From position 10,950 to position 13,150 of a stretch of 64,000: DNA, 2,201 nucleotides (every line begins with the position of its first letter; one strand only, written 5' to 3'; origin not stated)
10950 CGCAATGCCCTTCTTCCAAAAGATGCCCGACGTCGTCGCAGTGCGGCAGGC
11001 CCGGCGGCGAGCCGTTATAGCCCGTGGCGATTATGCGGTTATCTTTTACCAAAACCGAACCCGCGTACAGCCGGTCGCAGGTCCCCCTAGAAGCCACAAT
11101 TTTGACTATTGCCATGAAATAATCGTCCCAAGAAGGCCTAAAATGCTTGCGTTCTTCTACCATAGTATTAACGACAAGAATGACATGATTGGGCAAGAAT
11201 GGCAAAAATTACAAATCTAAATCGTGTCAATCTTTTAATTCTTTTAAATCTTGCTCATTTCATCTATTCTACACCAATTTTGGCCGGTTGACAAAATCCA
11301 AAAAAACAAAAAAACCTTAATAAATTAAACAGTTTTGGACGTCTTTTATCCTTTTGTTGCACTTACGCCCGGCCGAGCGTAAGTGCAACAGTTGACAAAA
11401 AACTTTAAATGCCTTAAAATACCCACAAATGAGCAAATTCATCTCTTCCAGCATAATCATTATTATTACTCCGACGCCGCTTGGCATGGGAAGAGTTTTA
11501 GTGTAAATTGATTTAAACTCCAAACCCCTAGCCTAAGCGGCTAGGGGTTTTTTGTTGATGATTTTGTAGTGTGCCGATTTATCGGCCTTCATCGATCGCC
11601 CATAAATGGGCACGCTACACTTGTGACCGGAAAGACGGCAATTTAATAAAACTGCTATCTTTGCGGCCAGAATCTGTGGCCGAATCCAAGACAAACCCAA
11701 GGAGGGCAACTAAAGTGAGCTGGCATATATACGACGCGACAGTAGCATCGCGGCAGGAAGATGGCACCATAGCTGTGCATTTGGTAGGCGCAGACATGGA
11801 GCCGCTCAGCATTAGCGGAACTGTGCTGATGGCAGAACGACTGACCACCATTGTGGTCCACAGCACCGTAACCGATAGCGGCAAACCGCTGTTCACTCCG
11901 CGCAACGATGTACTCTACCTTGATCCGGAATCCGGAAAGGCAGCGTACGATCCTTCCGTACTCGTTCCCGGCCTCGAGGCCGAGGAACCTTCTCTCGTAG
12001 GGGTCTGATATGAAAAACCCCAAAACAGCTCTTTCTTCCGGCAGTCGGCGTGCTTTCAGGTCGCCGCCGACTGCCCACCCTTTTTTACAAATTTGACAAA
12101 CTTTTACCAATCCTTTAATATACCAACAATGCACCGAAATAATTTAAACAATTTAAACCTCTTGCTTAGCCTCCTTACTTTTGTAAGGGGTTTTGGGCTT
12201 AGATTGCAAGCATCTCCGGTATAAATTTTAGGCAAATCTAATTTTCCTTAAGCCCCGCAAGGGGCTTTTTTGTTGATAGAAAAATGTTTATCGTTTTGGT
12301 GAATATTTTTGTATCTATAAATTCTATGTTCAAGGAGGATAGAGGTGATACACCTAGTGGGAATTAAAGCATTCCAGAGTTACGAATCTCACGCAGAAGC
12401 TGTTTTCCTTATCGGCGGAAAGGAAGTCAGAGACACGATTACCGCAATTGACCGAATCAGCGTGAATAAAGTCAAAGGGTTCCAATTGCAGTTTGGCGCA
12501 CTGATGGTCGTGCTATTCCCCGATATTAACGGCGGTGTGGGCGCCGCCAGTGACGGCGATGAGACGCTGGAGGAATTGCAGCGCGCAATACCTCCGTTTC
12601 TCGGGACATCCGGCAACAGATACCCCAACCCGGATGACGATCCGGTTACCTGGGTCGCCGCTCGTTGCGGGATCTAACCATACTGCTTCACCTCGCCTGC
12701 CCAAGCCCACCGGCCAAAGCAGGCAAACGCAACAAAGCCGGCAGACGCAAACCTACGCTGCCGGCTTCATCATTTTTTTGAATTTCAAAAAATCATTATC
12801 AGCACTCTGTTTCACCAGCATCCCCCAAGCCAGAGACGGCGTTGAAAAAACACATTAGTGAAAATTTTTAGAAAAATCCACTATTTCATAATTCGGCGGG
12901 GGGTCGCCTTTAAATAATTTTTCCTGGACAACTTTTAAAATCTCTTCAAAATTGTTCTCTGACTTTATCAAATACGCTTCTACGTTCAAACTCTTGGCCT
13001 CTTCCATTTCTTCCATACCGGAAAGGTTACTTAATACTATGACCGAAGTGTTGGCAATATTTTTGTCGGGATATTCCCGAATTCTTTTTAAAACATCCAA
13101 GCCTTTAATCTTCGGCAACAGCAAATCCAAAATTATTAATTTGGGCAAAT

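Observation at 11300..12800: GC-rich 1.5-kb island between the dCMP deaminase gene and a receiver gene carrying two small orphan genes with canonical E. coli-like signals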

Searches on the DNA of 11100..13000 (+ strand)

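Call 8: search_rna_families(source=window, start=11100, end=13000, threshold=evalue, max_evalue=10)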
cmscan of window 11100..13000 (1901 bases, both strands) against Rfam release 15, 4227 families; matches with E-value up to 10: 19.
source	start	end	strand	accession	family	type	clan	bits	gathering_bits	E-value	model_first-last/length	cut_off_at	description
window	11233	11310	-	RF03794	MIR5298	Gene; miRNA;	-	26.2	70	0.22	1-80/80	no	MIR5298 microRNA precursor family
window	11496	11555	+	RF02399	NsiR1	Gene; sRNA;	-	23.7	39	0.07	1-60/60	no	Nitrogen stress-induced RNA 1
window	11613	11681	-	RF03600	MIR3627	Gene; miRNA;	-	22.4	64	0.07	1-89/89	no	MIR3627 microRNA precursor family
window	12728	12883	-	RF02845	Ref1C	Gene; sRNA;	-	22.1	90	2.8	1-131/131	no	Enterococcus sRNA 1C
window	11313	11408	+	RF03922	MIR2119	Gene; miRNA;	-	22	73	8.5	1-188/188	no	MIR2119 microRNA precursor family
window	11236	11309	-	RF03956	mir-737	Gene; miRNA;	-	20.9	60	3.6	1-63/63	no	mir-737 microRNA precursor family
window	11441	11556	+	RF00515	PyrR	Cis-reg;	-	20.9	54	6.1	1-115/115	no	PyrR binding site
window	11385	11420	+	RF01364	CRISPR-DR51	Gene; CRISPR;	-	19.2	45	9.7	1-38/38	no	CRISPR RNA direct repeat element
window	11305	11410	-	RF01859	Phe_leader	Cis-reg; leader;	-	18.8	55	5.1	1-125/125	no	Phenylalanine leader peptide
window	11522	11562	-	RF01771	rnk_leader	Cis-reg; leader;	-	18.5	50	6.1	57-100/109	no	Enterobacteria rnk leader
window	11456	11559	+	RF01771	rnk_leader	Cis-reg; leader;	-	17.9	50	8.3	1-109/109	no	Enterobacteria rnk leader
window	11353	11392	+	RF04209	MIR7533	Gene; miRNA;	-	17.6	230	1.4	1-249/249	no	MIR7533 microRNA precursor family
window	12735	12791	-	RF02607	AbsR25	Gene; sRNA;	-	17.3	47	6.4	1-164/164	no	Acinetobacter sRNA 25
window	11258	11280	-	RF02519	ToxI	Gene; antitoxin;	-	17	50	7.3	1-34/34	no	ToxI antitoxin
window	11620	11671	-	RF03221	mir-6715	Gene; miRNA;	-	16.8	82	9.9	1-57/57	no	mir-6715 microRNA precursor family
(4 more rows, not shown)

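Call 94: search_dna_similar(query=window:11300-12800:+, collection=phages, mode=distant, max_rows=5)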
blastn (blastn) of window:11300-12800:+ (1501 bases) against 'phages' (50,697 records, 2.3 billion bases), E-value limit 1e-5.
No match.

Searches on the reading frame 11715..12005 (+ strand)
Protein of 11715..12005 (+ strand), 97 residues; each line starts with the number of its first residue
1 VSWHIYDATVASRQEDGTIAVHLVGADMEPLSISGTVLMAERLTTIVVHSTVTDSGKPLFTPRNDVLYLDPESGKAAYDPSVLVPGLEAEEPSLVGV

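Call 7: search_protein_families(library=pfam, proteins=[window:11715-12005:+], max_evalue=1)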
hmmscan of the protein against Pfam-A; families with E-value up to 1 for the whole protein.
window:11715-12005:+ (97 aa): 0 families

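Call 10: find_homologous_proteins(query=window:11715-12005:+, max_evalue=0.01)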
Query window:11715-12005:+ (97 aa): 1 proteins with E <= 0.01 among 6 candidates.
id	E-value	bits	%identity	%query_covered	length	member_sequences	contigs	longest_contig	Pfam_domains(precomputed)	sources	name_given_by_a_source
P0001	4.8e-56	205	100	100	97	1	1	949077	-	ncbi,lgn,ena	-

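Call 12: find_encoding_contigs(protein=P0001, flank=10000, max_places=6)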
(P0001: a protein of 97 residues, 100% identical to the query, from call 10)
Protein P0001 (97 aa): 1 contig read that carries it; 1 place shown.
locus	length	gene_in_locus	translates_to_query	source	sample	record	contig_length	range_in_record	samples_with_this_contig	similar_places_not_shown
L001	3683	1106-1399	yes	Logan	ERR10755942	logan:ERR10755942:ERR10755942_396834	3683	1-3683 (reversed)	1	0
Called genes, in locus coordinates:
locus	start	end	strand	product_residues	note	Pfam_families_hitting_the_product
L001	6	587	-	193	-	PF00383:dCMP_cyt_deam_1, PF14437:MafB19-deam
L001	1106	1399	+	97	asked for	-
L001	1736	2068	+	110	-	-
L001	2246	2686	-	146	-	PF00072:Response_reg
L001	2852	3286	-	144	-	PF00072:Response_reg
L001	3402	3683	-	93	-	?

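Call 71: search_protein_families(library=phrogs, proteins=[window:11715-12005:+], max_evalue=0.1)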
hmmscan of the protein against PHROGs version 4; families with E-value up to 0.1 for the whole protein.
window:11715-12005:+ (97 aa): 0 families

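Call 72: search_protein_families(library=padloc, proteins=[window:11715-12005:+], max_evalue=0.1)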
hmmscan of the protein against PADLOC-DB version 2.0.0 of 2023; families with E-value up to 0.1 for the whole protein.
window:11715-12005:+ (97 aa): 0 families

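Call 73: search_protein_families(library=ncbifam, proteins=[window:11715-12005:+], max_evalue=0.1)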
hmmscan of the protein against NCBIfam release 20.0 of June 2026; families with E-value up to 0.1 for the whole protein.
window:11715-12005:+ (97 aa): 0 families

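Call 84: predict_structure(protein=window:11715-12005:+)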
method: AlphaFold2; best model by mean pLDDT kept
length: 97 residues; sequences in the alignment: 1
mean_pLDDT: 62.9   pTM: 0.47
mean pLDDT of the five models: 62.9, 60.8, 49.6, 48.8, 45.5
residues with pLDDT >= 90: 0; 70-90: 21; 50-70: 68; < 50: 8
segments of 3 or more residues with pLDDT < 50: 90-94
pLDDT, mean of each block of 10 residues (from residue 1): 69 67 62 58 59 66 71 73 53 46
secondary structure, 60 per line:
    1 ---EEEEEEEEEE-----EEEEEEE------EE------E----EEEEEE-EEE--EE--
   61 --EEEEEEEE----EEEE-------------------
elements in order: E4-13 E19-25 E45-50 E52-54 E63-70 E75-78

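Call 88: fold_search(model_id=the predicted structure, library=pdb)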
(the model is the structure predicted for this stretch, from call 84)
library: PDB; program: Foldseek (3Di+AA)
matches with E <= 10: 113; with E <= 0.001: 0
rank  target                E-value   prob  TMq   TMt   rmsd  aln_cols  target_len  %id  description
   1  1hbq                  5.5e-01  0.33  0.38  0.24  13.2       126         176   13  CRYSTAL STRUCTURE OF LIGANDED AND UNLIGANDED FORMS OF BOVINE PLASMA RETINOL-BINDING PROTEIN (released 1994-01-31)
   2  2ldk_MODEL_1_A        6.2e-01  0.51  0.37  0.24   7.1        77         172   16  Solution NMR Structure of Protein AAur_3427 from Arthrobacter aurescens, Northeast Structural Genomics Consort (released 2011-06-22)
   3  1erb                  6.5e-01  0.33  0.38  0.24  13.3       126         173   13  THE INTERACTION OF N-ETHYL RETINAMIDE WITH PLASMA RETINOL-BINDING PROTEIN (RBP) AND THE CRYSTAL STRUCTURE OF THE RETINOI (released 1994-01-31)
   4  2wqa_E                7.3e-01  0.38  0.41  0.25  12.5       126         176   13  Complex of TTR and RBP4 and Oleic Acid (released 2010-09-01)
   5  1fem                  7.3e-01  0.28  0.37  0.23  13.3       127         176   12  CRYSTALLOGRAPHIC STUDIES ON COMPLEXES BETWEEN RETINOIDS AND PLASMA RETINOL-BINDING PROTEIN (released 1994-11-01)
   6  1hbp                  7.7e-01  0.28  0.38  0.24  13.1       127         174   13  CRYSTAL STRUCTURE OF LIGANDED AND UNLIGANDED FORMS OF BOVINE PLASMA RETINOL-BINDING PROTEIN (released 1994-01-31)
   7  4o9s_A                9.0e-01  0.28  0.40  0.25  13.0       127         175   13  Crystal structure of Retinol-Binding Protein 4 (RBP4)in complex with a non-retinoid ligand (released 2014-07-02)
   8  3uid_A                1.2e+00  0.30  0.36  0.25   6.6        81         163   17  Crystal Structure of Protein Ms6760 from Mycobacterium smegmatis (released 2011-11-23)
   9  1qab_F                1.2e+00  0.23  0.39  0.25  13.1       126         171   13  The structure of human retinol binding protein with its carrier protein transthyretin reveals interaction with the car (released 1999-02-16)
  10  3otl_A                1.2e+00  0.13  0.28  0.21   8.5        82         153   15  Three-dimensional Structure of the putative uncharacterized protein from Rhizobium leguminosarum at the resolution 1.9 (released 2010-09-22)
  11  1rlb_E                1.4e+00  0.20  0.38  0.24  13.2       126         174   13  RETINOL BINDING PROTEIN COMPLEXED WITH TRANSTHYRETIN (released 1996-04-11)
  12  1xfs_A                1.5e+00  0.15  0.32  0.23   8.6        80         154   19  X-Ray Crystal Structure of Protein NE0264 from Nitrosomonas europaea. Northeast Structural Genomics Consortium Target  (released 2004-09-28)
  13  1jyj                  1.6e+00  0.18  0.38  0.24  13.1       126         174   14  Crystal Structure of a Double Variant (W67L/W91H) of Recombinant Human Serum Retinol-binding Protein at 2.0 A Resolution (released 2003-07-01)
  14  9a5z_B                1.6e+00  0.07  0.26  0.13  12.4       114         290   15  Integrative model of YPMB-MREC by crosslinking MS and deep learning (released 2024-09-18)
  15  3uid_B                1.7e+00  0.20  0.34  0.24   6.8        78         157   18  Crystal Structure of Protein Ms6760 from Mycobacterium smegmatis (released 2011-11-23)
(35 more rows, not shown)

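Call 95: find_related_loci(query=window:11715-12005:+, collection=viral_contigs, flank=3000)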
Query window:11715-12005:+ (97 aa) in viral_contigs; peptide patterns used: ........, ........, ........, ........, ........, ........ (x = any residue, [..] = any of these).
5 stretches matched a pattern, but none encodes a relative of the query by tblastn (E <= 1e-3).
